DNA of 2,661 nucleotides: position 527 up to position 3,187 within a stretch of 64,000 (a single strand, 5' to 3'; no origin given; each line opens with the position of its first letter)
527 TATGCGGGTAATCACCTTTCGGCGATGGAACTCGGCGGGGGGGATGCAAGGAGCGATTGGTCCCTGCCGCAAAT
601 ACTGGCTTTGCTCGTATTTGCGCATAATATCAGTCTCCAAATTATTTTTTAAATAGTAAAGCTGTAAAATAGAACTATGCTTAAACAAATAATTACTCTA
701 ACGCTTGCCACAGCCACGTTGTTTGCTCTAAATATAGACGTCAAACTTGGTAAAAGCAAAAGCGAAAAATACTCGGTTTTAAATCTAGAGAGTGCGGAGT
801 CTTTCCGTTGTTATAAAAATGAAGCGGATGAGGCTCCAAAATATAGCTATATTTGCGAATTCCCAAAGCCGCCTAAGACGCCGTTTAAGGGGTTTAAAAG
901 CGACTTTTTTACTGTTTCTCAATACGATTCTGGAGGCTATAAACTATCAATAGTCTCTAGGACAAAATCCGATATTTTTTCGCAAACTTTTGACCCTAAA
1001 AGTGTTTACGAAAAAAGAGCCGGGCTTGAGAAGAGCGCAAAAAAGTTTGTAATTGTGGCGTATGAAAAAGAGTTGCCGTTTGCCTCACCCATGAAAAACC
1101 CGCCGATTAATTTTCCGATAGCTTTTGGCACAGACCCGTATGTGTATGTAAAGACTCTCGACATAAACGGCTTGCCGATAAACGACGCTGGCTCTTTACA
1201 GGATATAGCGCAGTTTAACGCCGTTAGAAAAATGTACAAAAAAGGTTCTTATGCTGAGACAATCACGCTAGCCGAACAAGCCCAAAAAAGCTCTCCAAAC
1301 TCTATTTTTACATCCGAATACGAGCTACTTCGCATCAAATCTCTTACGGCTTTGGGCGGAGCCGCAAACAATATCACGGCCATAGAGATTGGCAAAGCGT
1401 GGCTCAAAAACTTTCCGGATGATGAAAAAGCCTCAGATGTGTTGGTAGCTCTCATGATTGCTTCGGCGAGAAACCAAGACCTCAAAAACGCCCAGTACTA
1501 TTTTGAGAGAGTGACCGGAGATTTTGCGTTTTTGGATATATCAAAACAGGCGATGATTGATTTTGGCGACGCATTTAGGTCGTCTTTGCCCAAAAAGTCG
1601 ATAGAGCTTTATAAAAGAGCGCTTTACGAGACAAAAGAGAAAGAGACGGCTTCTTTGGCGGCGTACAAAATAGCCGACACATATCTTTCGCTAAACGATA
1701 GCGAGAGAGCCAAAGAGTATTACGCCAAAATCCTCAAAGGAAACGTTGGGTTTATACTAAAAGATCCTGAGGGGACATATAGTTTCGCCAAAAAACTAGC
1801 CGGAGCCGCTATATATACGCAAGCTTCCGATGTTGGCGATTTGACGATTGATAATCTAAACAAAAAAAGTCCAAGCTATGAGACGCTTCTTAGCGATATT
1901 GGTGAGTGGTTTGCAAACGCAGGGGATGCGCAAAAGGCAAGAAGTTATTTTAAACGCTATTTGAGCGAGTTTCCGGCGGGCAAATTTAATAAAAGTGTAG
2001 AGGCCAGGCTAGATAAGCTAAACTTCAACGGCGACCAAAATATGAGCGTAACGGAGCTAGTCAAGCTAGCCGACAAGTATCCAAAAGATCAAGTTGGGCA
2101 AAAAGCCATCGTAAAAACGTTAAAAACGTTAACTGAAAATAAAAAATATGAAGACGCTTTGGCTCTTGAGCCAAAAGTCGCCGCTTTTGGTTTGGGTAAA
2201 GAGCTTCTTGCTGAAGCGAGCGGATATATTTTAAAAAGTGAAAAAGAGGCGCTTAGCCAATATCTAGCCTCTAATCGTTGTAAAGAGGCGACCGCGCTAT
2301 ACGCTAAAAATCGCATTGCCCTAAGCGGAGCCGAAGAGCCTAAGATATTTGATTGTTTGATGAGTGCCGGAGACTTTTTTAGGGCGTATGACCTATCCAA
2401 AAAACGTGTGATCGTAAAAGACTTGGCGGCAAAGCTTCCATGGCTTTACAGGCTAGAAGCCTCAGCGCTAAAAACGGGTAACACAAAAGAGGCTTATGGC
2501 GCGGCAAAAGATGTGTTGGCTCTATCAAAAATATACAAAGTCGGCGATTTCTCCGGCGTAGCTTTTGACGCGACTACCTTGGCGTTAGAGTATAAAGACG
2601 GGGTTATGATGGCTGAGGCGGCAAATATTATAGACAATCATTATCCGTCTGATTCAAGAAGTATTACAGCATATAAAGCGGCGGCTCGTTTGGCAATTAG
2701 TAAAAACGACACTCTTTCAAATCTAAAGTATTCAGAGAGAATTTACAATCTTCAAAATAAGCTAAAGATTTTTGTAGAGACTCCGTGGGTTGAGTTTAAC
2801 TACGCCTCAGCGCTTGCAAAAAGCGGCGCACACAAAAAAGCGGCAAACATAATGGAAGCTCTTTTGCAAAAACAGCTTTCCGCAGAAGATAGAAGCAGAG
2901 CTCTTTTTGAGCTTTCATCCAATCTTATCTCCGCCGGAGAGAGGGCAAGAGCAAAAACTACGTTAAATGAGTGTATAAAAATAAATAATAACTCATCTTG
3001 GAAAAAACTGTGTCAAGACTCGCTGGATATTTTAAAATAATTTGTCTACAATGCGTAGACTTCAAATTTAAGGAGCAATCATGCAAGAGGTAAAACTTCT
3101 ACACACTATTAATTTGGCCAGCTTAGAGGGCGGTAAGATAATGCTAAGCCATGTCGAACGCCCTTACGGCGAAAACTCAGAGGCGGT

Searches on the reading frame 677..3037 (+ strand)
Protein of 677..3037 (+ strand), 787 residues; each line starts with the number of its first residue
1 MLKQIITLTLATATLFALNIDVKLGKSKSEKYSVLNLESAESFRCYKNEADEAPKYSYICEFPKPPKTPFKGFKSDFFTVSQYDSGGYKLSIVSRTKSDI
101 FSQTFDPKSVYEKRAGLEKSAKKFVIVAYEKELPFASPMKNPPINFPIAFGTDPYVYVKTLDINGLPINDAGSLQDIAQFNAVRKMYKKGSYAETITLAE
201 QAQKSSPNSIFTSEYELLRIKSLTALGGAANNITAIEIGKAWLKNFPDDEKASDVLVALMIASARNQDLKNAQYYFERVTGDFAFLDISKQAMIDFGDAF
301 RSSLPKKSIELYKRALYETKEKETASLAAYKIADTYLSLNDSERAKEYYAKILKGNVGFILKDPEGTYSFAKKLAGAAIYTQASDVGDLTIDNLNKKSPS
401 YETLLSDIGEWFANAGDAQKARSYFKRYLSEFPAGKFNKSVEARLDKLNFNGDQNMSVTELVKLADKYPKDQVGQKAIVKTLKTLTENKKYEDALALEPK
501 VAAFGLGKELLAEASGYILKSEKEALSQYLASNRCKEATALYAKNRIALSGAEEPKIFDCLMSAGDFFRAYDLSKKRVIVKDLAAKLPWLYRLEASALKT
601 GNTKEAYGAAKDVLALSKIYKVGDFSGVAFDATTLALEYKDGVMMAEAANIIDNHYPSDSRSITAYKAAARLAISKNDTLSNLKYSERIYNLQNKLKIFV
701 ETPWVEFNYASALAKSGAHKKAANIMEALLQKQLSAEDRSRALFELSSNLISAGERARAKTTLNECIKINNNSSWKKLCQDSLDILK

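Call 87: search_protein_families(library=pfam, proteins=[window:677-3037:+], max_evalue=0.00001)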
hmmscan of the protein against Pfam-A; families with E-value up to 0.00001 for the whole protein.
window:677-3037:+ (787 aa): 3 families
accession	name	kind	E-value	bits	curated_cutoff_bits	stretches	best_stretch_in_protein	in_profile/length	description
PF24323.1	DUF7494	-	7.1e-19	68.7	27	1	18-132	1-116/117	Domain of unknown function (DUF7494)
PF13174.12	TPR_6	-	2.6e-08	34.4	26.3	0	328-354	2-28/33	Tetratricopeptide repeat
PF14559.12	TPR_19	-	2.3e-06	28.3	25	0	713-779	1-65/68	Tetratricopeptide repeat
